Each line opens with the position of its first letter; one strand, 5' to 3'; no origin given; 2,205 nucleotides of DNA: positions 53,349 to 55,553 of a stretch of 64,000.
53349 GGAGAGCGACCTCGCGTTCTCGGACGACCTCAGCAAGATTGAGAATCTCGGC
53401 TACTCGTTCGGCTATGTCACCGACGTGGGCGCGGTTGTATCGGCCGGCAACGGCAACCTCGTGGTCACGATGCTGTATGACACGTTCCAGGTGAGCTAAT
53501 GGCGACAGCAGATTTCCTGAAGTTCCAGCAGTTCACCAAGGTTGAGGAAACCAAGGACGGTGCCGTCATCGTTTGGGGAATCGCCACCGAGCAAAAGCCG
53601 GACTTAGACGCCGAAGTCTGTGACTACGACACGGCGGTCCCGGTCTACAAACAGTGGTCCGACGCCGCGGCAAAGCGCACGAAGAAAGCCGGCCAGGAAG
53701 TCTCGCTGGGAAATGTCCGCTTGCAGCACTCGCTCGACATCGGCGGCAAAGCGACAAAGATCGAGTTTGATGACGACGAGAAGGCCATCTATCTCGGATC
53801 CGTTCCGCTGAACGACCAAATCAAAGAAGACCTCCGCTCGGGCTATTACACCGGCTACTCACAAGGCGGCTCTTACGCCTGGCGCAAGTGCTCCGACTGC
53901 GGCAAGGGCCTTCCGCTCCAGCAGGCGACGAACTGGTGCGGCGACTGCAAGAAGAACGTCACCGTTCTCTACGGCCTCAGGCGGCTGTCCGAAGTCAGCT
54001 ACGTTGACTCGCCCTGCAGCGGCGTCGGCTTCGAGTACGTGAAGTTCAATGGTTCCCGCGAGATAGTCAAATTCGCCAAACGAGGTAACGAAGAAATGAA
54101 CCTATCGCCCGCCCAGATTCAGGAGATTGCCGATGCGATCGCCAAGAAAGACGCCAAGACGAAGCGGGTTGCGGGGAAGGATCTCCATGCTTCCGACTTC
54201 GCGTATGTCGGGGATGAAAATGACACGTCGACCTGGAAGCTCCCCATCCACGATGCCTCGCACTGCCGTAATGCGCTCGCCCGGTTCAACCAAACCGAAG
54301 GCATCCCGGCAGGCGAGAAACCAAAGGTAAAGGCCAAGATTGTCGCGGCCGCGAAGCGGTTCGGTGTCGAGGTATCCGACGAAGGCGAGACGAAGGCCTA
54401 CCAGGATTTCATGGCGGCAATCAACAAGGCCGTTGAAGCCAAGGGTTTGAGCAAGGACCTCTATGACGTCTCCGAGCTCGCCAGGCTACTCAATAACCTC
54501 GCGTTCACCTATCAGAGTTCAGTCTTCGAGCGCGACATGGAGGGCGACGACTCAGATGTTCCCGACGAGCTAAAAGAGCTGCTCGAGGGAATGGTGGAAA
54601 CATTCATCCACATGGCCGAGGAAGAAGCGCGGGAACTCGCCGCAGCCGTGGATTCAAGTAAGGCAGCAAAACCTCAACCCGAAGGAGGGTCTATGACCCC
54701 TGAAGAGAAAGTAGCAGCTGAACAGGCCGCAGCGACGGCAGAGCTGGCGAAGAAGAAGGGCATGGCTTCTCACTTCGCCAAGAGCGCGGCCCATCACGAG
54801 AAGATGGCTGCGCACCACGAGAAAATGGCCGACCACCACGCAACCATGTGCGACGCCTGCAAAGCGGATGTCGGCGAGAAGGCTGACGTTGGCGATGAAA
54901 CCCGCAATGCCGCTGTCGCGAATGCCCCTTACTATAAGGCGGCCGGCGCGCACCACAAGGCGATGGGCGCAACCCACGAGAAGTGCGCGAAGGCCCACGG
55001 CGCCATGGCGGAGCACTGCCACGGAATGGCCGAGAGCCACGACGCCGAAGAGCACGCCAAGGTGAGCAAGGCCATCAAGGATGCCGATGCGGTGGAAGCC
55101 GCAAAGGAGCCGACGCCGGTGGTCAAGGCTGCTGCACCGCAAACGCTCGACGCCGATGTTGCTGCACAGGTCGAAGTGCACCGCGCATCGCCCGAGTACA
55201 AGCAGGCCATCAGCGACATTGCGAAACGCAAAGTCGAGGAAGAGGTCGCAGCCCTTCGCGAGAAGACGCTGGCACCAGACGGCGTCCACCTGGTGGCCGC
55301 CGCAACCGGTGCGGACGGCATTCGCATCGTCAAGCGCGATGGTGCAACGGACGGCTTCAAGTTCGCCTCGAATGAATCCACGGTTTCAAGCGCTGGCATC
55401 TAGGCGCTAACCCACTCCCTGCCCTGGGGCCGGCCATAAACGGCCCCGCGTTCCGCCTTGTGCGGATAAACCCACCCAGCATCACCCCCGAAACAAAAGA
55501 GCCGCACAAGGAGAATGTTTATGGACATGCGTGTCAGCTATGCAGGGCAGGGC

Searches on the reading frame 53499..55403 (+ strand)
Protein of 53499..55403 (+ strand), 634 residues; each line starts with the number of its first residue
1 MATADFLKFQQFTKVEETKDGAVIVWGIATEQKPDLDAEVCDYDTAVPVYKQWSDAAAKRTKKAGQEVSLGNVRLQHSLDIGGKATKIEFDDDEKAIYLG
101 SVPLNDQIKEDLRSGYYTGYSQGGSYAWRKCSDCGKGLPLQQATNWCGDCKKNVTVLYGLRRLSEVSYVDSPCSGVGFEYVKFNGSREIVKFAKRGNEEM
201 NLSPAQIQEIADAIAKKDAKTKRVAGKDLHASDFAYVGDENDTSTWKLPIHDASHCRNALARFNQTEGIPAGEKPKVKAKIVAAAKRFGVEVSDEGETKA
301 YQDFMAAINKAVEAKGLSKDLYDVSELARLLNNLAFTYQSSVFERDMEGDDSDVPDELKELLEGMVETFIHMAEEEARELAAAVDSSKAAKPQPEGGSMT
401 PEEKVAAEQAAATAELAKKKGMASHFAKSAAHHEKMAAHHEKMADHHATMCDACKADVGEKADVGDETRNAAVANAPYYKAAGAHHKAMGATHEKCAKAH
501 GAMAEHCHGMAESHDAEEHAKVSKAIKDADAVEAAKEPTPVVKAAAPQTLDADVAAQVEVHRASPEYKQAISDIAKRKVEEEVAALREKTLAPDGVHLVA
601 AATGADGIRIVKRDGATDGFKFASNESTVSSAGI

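Call 9: search_protein_families(library=pfam, proteins=[window:53499-55403:+], max_evalue=0.001)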
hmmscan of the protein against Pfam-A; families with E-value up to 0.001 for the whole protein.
window:53499-55403:+ (634 aa): 1 family
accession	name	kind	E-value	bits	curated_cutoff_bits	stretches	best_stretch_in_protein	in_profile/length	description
PF20223.3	DUF6582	-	9.4e-09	35.9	27.3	1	242-295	27-83/83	Family of unknown function (DUF6582)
